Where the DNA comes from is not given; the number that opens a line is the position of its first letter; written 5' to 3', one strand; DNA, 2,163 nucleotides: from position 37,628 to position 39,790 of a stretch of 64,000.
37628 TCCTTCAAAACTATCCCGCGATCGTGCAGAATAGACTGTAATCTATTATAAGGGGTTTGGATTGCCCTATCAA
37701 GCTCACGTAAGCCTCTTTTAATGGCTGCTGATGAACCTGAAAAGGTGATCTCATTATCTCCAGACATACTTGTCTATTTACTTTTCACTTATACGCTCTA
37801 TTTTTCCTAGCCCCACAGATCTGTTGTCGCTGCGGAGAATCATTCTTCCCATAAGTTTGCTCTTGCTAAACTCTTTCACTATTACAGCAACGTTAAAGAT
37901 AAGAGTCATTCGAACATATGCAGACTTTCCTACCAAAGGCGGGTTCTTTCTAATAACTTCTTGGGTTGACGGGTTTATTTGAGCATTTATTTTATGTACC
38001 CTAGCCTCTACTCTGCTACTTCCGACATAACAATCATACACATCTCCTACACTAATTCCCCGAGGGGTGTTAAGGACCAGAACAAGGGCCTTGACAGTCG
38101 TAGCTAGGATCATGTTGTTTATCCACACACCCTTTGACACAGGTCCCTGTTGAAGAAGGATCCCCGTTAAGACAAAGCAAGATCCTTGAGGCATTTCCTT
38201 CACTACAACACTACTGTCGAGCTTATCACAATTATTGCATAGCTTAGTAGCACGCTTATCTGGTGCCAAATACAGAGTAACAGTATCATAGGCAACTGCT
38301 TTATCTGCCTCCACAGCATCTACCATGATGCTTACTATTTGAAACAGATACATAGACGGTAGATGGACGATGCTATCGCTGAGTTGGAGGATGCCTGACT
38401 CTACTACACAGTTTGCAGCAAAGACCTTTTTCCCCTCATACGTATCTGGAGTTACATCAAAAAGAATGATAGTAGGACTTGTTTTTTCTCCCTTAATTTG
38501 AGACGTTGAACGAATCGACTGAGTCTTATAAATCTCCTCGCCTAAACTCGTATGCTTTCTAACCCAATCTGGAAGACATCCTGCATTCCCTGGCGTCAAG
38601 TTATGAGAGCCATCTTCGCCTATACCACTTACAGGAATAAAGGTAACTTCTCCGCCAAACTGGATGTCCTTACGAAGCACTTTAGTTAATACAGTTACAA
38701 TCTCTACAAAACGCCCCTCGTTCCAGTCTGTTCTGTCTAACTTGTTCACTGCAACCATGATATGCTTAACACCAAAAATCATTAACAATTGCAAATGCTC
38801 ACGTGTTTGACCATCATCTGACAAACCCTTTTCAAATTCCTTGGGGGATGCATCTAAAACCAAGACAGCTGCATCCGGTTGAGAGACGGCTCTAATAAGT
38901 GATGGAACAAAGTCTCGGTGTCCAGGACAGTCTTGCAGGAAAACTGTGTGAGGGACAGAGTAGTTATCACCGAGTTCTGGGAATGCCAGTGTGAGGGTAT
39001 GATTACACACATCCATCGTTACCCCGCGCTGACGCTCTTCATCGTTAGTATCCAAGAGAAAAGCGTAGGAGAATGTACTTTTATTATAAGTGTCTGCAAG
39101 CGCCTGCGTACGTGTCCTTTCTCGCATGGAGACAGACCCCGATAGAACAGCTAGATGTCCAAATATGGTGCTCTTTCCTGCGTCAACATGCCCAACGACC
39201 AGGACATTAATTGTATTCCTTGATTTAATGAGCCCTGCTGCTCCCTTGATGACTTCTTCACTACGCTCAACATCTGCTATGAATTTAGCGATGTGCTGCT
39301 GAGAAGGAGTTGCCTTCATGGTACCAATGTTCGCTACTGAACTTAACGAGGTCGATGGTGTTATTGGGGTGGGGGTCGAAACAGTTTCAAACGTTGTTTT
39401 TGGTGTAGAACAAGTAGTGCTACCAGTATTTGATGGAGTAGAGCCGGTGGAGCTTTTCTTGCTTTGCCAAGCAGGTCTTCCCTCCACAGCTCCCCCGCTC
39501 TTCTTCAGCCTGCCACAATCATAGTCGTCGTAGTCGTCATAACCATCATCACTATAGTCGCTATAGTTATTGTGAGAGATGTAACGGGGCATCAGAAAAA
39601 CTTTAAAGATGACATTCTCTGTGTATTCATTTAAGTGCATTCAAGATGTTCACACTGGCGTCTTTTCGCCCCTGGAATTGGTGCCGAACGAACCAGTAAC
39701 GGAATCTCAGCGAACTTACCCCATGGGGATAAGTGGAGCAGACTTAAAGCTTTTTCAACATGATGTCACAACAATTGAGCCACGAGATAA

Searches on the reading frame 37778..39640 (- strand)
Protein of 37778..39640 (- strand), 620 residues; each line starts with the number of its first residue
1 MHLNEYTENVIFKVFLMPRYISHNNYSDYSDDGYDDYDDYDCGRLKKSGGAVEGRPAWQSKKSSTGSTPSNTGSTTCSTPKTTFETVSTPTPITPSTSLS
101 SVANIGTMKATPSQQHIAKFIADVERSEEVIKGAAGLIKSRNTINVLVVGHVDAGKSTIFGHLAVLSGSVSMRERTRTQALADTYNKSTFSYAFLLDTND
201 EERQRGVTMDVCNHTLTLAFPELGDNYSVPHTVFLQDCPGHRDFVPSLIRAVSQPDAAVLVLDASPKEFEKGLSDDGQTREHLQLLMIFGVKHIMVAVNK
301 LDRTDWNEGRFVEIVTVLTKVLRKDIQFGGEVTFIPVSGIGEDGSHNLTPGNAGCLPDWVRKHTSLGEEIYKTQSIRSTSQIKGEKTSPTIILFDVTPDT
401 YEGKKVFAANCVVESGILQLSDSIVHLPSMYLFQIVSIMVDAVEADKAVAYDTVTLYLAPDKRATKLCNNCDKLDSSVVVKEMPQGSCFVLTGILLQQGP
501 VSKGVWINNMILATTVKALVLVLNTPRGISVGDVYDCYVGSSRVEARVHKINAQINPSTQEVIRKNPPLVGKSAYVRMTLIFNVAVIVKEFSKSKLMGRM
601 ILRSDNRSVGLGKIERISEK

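Call 17: find_encoding_contigs(protein=window:37778-39640:-, flank=10000, max_places=10)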
Protein window:37778-39640:- (620 aa): 10 contigs read that carry it; 8 places shown.
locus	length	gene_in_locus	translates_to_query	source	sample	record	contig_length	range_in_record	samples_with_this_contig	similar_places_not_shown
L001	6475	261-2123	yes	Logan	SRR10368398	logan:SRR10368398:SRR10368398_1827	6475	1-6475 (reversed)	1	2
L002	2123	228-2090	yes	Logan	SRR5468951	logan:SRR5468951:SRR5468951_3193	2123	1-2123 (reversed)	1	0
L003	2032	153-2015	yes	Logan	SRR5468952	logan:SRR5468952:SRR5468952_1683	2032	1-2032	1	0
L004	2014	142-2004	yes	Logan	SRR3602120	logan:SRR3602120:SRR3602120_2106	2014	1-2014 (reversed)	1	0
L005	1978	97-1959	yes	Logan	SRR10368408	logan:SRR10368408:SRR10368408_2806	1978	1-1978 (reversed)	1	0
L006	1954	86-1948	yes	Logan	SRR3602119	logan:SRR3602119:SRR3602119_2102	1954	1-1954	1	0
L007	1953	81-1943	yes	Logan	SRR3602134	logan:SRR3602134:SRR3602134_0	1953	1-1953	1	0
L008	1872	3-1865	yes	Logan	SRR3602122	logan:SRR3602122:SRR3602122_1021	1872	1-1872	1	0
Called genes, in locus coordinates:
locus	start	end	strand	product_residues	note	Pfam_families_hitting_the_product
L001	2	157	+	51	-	?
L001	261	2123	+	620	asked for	PF00009:GTP_EFTU, PF22594:GTP-eEF1A_C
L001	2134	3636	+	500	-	PF17184:Rit1_C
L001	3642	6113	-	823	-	-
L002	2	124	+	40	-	?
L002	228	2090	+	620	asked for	PF00009:GTP_EFTU, PF22594:GTP-eEF1A_C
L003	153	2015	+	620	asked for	PF00009:GTP_EFTU, PF22594:GTP-eEF1A_C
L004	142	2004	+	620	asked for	PF00009:GTP_EFTU, PF22594:GTP-eEF1A_C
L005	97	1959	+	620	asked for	PF00009:GTP_EFTU, PF22594:GTP-eEF1A_C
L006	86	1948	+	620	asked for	PF00009:GTP_EFTU, PF22594:GTP-eEF1A_C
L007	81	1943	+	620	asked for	PF00009:GTP_EFTU, PF22594:GTP-eEF1A_C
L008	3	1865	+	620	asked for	PF00009:GTP_EFTU, PF22594:GTP-eEF1A_C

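Call 18: list_cluster_members(proteins=[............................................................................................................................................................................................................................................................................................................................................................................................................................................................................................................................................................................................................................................, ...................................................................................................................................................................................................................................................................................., window:37778-39640:-, window:36265-37767:-, window:33788-36259:+, window:49958-52024:+, window:53392-55296:-, window:41185-45627:-])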
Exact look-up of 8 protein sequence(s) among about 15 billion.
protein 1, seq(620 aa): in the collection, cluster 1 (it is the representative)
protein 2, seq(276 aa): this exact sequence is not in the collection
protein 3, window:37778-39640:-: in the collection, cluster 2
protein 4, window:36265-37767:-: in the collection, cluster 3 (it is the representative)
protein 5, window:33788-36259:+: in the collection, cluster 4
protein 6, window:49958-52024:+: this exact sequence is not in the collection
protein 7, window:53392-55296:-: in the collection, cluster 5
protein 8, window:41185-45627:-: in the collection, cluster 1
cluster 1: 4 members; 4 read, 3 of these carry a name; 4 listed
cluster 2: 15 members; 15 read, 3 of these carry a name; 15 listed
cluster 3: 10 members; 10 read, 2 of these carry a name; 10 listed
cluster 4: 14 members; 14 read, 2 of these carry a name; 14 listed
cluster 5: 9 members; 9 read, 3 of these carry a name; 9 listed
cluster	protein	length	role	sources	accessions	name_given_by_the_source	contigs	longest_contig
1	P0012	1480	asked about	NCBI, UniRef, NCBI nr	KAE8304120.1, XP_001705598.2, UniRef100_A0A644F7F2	VSP [Giardia duodenalis] | VSP n=1 Tax=Giardia intestinalis (strain ATCC 50803 / WB clone C6) TaxID=184922 ... | VSP [Giardia intestinalis]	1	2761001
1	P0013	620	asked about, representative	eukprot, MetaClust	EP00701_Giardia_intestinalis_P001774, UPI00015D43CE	XP_001705598.1 VSP [Giardia lamblia ATCC 50803] | status=active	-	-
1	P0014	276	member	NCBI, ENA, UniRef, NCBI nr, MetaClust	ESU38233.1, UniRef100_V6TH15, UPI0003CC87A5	Variant-specific surface protein [Giardia duodenalis] | Variant-specific surface protein n=1 Tax=Giardia intestinalis TaxID=5741 ... | Variant-specific surface protein [Giardia intestinalis]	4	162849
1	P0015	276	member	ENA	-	-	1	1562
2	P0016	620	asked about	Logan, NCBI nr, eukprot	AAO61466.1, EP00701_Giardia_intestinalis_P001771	Hsp70 subfamily B suppressor 1 [Giardia intestinalis] | XP_001705595.1 HSP70 subfamily B suppressor 1 [Giardia lamblia ATCC 50803]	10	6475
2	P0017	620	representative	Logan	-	-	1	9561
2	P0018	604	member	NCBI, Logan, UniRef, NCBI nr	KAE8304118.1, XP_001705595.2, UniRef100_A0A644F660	HSP70 subfamily B suppressor 1 [Giardia duodenalis] | HSP70 subfamily B suppressor 1 n=2 Tax=Giardia intestinalis TaxID=5741 ... | HSP70 subfamily B suppressor 1 [Giardia intestinalis]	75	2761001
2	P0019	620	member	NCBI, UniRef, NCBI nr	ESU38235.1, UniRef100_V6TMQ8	Protein Translation Elongation Factor 1A (EF-1A) [Giardia duodenalis] | Protein Translation Elongation Factor 1A (EF-1A) n=1 Tax=Giardia intestinalis TaxID=5741 ... | Protein Translation Elongation Factor 1A (EF-1A) [Giardia intestinalis]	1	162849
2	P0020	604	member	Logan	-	-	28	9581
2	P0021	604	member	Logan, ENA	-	-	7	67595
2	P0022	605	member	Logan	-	-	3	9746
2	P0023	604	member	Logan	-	-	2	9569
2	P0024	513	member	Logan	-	-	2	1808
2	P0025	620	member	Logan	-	-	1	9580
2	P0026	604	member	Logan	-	-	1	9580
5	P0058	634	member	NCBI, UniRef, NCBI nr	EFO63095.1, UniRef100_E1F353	Hypothetical protein GLP15_4396 [Giardia lamblia P15] | Uncharacterized protein n=1 Tax=Giardia intestinalis (strain P15) TaxID=658858 ...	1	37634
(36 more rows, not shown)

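Call 22: find_encoding_contigs(protein=P0014, flank=6000, max_places=10)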
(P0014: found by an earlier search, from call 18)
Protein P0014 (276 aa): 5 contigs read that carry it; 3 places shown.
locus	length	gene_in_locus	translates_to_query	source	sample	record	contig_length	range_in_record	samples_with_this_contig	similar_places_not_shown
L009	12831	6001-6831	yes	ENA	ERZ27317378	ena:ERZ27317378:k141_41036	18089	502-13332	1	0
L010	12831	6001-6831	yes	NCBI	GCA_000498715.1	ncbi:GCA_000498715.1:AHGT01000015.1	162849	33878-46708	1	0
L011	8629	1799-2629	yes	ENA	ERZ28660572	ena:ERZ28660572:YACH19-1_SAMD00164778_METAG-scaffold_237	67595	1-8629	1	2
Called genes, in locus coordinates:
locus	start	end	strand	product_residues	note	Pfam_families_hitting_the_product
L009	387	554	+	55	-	-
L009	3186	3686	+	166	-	-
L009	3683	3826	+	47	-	-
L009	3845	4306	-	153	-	-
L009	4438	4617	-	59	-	-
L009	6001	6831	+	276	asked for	PF03302:VSP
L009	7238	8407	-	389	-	-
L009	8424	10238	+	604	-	PF00009:GTP_EFTU, PF22594:GTP-eEF1A_C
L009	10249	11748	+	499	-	PF17184:Rit1_C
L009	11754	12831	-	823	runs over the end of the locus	-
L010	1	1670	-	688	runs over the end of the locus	PF13489:Methyltransf_23, PF08241:Methyltransf_11, PF08242:Methyltransf_12, PF13649:Methyltransf_25, PF13847:Methyltransf_31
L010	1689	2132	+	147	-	PF01217:Clat_adaptor_s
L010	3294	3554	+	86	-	-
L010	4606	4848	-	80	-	-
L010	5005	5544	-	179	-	-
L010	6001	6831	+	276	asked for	PF03302:VSP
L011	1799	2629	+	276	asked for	PF03302:VSP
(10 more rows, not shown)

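Call 33: find_encoding_contigs(protein=P0058, flank=10000, max_places=3)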
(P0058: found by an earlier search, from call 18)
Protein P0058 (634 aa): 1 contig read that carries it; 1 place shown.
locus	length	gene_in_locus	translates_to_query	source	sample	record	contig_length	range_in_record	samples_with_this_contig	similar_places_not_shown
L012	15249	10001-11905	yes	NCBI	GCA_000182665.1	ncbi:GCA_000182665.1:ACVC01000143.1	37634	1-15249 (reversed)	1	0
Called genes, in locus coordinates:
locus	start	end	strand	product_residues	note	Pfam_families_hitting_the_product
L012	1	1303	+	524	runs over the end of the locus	PF00856:SET (faint)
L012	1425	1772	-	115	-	PF01423:LSM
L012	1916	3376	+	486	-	PF00226:DnaJ, PF21884:ZUO1-like_ZHD, PF12756:zf-C2H2_2 (faint), PF12874:zf-met (weak)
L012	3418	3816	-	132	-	-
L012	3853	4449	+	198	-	PF00583:Acetyltransf_1, PF13508:Acetyltransf_7 (weak)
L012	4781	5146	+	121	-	PF07019:EMC6 (weak)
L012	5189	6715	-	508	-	-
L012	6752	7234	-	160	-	-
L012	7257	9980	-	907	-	-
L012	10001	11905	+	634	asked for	-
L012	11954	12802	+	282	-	PF02493:MORN (weak)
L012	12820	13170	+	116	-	-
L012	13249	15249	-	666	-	PF13489:Methyltransf_23, PF13847:Methyltransf_31, PF08241:Methyltransf_11, PF08242:Methyltransf_12, PF13649:Methyltransf_25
